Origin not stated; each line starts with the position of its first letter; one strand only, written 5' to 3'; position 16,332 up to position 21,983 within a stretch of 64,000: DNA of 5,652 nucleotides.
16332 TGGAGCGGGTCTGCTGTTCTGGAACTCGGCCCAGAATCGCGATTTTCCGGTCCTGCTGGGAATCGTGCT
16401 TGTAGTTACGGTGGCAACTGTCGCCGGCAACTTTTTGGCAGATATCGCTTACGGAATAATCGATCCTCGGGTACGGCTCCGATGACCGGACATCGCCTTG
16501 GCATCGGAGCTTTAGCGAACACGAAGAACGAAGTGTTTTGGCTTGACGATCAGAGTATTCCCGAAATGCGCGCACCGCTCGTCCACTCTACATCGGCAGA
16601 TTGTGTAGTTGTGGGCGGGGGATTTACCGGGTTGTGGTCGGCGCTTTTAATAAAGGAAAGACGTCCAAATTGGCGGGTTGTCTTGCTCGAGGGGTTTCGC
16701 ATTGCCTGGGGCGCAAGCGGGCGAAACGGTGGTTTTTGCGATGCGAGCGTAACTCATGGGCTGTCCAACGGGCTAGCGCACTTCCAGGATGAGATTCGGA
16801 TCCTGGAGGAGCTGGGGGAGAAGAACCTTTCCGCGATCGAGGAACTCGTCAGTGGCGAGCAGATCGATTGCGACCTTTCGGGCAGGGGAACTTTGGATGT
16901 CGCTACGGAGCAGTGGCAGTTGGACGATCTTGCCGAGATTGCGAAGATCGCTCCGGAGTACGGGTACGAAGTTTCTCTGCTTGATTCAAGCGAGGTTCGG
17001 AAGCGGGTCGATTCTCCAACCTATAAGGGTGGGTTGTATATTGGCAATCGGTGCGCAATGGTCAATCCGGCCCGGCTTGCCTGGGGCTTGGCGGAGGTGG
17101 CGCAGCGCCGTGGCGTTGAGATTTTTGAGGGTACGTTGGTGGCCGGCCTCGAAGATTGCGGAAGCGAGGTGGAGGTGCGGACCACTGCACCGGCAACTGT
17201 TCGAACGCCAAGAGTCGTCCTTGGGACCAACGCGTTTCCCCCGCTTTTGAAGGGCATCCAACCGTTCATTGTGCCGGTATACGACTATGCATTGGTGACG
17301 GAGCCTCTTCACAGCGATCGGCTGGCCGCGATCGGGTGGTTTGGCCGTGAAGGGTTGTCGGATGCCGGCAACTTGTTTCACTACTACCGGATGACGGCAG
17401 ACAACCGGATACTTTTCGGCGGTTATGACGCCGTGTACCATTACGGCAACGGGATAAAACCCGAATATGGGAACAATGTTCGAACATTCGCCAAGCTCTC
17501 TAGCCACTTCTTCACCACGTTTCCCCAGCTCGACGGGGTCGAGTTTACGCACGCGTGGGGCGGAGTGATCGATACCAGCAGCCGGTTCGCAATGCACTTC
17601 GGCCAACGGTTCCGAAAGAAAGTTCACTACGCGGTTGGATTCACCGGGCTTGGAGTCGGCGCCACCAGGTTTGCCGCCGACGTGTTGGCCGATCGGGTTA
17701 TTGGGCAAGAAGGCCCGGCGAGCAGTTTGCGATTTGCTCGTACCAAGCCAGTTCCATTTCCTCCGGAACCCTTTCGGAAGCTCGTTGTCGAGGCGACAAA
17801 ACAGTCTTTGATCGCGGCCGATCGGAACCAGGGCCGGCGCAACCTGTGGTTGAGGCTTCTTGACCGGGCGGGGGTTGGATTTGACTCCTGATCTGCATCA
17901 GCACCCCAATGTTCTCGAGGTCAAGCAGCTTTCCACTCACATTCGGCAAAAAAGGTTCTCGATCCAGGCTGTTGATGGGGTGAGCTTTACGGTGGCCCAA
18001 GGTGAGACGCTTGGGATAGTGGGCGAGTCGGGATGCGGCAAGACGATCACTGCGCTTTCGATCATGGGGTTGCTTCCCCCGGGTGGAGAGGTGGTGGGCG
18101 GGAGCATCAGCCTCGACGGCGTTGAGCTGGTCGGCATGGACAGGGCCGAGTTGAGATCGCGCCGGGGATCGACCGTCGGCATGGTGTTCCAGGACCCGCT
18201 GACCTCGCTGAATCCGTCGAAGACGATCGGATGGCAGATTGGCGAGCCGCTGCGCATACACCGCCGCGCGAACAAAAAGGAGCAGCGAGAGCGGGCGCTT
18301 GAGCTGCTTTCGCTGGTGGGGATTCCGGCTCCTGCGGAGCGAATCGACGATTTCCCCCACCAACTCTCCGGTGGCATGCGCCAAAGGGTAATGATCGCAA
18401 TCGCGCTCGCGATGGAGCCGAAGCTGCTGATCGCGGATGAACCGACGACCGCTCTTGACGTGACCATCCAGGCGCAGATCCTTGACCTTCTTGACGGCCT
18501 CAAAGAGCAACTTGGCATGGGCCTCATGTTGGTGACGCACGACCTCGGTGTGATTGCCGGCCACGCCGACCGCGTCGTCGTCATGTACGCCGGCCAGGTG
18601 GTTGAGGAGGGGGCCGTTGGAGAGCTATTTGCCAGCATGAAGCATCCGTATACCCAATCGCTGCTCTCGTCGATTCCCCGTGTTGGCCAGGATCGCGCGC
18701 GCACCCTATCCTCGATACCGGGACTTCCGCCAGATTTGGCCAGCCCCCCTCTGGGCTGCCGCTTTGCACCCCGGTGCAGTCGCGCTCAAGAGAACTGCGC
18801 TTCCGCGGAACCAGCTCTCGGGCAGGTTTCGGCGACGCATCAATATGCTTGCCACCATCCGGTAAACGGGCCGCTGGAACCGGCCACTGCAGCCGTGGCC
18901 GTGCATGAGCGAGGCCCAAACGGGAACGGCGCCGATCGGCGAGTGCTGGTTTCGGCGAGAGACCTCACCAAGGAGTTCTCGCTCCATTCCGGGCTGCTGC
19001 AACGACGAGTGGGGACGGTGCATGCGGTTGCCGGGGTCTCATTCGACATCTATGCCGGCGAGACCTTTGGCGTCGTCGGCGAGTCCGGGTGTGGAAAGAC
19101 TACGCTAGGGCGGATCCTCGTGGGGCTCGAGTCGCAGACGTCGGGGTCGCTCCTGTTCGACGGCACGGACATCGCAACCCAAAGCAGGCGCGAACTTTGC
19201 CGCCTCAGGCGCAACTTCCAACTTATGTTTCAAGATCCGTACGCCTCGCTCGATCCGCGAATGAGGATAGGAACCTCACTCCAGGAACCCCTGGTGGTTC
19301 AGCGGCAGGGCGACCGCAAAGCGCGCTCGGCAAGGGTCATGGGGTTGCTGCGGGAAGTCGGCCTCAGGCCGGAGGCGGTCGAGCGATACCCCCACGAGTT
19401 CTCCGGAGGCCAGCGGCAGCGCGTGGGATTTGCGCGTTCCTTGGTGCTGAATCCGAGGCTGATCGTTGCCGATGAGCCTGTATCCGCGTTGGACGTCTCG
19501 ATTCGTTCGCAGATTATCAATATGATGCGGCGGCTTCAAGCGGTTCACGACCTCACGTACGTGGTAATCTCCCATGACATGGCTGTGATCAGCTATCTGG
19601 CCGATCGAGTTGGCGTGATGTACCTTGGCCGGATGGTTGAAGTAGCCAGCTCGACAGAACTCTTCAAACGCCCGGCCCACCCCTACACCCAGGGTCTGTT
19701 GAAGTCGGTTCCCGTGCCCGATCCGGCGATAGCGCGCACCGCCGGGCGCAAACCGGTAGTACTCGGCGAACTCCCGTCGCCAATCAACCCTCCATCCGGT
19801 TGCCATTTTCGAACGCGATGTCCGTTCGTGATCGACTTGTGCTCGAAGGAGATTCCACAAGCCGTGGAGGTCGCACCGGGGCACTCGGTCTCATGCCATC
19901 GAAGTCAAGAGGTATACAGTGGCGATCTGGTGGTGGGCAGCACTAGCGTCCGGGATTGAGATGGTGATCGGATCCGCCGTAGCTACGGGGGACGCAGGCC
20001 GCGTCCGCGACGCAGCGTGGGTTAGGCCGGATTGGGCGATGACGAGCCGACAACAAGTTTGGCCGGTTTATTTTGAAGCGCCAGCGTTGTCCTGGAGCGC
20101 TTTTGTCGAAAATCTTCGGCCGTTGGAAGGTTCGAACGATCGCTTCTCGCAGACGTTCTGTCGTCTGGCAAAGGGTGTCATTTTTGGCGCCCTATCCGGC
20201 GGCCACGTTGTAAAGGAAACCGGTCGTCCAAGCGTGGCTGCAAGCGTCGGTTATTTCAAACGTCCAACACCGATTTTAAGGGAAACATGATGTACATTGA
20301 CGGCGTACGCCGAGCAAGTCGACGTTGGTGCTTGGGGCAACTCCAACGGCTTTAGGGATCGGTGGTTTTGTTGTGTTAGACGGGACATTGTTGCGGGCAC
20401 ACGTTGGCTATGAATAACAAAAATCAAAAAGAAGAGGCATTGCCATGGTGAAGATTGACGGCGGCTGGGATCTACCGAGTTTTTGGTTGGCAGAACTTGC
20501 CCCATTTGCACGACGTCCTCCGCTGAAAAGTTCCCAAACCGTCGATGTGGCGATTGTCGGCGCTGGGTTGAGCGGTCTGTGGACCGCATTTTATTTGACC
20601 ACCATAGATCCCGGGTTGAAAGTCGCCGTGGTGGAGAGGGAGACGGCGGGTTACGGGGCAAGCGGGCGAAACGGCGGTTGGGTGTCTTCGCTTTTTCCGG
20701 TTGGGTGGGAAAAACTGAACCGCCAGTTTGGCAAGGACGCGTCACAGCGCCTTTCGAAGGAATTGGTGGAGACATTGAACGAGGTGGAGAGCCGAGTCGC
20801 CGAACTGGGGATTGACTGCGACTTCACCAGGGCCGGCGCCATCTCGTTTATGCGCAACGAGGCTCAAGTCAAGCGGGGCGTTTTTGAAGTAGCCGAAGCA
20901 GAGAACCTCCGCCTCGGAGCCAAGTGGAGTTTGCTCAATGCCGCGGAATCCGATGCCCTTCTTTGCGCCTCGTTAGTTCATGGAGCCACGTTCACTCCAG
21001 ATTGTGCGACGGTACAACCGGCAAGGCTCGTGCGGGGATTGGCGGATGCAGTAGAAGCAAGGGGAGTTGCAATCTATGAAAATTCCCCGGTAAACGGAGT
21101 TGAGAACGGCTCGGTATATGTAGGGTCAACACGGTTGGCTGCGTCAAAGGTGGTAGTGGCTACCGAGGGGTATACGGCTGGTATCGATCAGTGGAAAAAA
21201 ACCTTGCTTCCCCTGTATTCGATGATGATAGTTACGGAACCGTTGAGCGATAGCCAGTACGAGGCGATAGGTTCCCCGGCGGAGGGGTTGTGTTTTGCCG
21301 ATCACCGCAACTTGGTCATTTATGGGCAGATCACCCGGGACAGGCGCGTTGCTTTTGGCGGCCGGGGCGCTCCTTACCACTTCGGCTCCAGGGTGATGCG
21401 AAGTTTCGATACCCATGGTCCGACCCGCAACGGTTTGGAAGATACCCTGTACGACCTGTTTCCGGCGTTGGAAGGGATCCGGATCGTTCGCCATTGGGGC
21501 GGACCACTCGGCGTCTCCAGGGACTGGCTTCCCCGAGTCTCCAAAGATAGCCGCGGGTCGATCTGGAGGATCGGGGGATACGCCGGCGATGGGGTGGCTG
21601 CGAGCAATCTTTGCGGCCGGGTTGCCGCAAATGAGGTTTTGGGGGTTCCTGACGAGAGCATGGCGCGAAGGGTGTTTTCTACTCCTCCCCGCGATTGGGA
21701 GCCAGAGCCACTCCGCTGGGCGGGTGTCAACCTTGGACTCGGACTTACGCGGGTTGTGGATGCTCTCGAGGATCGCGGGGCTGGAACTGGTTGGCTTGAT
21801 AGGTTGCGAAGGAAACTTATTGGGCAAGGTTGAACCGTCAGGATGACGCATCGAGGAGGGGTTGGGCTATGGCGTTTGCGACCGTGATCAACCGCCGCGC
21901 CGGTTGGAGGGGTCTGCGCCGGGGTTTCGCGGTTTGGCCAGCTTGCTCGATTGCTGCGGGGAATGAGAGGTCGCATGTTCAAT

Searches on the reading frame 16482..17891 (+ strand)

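Call 55: search_protein_families(library=pfam, proteins=[window:16482-17891:+], max_evalue=0.001)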
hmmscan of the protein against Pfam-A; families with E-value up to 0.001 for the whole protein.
window:16482-17891:+ (469 aa): 1 family
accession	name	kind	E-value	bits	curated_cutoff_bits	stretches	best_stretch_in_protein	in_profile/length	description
PF01266.30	DAO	-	2.6e-58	198.7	27.9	1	40-405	1-353/353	FAD dependent oxidoreductase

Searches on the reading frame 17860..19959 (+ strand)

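Call 55: search_protein_families(library=pfam, proteins=[window:17860-19959:+], max_evalue=0.001)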
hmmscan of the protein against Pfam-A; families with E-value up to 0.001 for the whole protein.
window:17860-19959:+ (699 aa): 5 families
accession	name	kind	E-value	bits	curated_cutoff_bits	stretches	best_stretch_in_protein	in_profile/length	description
PF00005.33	ABC_tran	-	1.2e-63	214.2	25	2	392-541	3-136/137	ABC transporter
PF08352.17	oligo_HPY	-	3.2e-37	127.2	27.1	2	248-313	1-65/65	Oligopeptide/dipeptide transporter, C-terminal region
PF13304.12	AAA_21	-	9.2e-09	36.2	27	1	138-232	181-303/304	AAA domain, putative AbiEii toxin, Type IV TA system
PF02463.25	SMC_N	-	1.7e-05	24.8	40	0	483-587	113-212/220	RecF/RecN/SMC N terminal domain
PF13401.12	AAA_22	-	6.2e-05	23.8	27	0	405-426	10-31/130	AAA domain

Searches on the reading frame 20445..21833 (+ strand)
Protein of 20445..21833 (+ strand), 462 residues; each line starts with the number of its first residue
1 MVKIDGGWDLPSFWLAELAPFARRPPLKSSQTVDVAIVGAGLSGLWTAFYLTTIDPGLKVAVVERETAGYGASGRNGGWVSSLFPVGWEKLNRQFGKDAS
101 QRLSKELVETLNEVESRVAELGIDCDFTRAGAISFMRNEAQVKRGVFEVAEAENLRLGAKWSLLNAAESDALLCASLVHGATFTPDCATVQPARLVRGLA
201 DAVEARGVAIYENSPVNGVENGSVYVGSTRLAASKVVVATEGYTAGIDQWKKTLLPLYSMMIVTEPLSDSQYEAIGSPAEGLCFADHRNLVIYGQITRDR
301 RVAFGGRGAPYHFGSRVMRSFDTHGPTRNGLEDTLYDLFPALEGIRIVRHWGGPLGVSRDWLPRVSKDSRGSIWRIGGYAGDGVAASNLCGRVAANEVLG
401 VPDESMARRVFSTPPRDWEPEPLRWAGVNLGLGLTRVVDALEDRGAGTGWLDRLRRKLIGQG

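Call 3: search_protein_families(library=pfam, proteins=[window:20445-21833:+], max_evalue=0.01)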
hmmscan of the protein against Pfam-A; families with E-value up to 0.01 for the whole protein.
window:20445-21833:+ (462 aa): 7 families
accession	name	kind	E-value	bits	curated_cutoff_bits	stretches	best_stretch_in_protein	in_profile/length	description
PF01266.30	DAO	-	2.5e-56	192.1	27.9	1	34-396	1-352/353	FAD dependent oxidoreductase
PF01946.23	Thi4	-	4.9e-07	29.7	26.2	1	32-75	17-59/235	Thi4 family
PF00890.30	FAD_binding_2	-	4.5e-05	23.3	20.4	1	34-253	1-211/414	FAD binding domain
PF07992.20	Pyr_redox_2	-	0.00027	20.9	26.1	1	34-67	2-33/291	Pyridine nucleotide-disulphide oxidoreductase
PF13450.12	NAD_binding_8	-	0.00057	20.5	21.9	1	37-73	1-37/68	NAD(P)-binding Rossmann-like domain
PF03486.20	HI0933_like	-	0.00067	19.6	50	0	187-243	103-165/244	HI0933-like protein Rossmann domain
PF01494.25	FAD_binding_3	-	0.0036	17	22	1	33-71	2-38/349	FAD binding domain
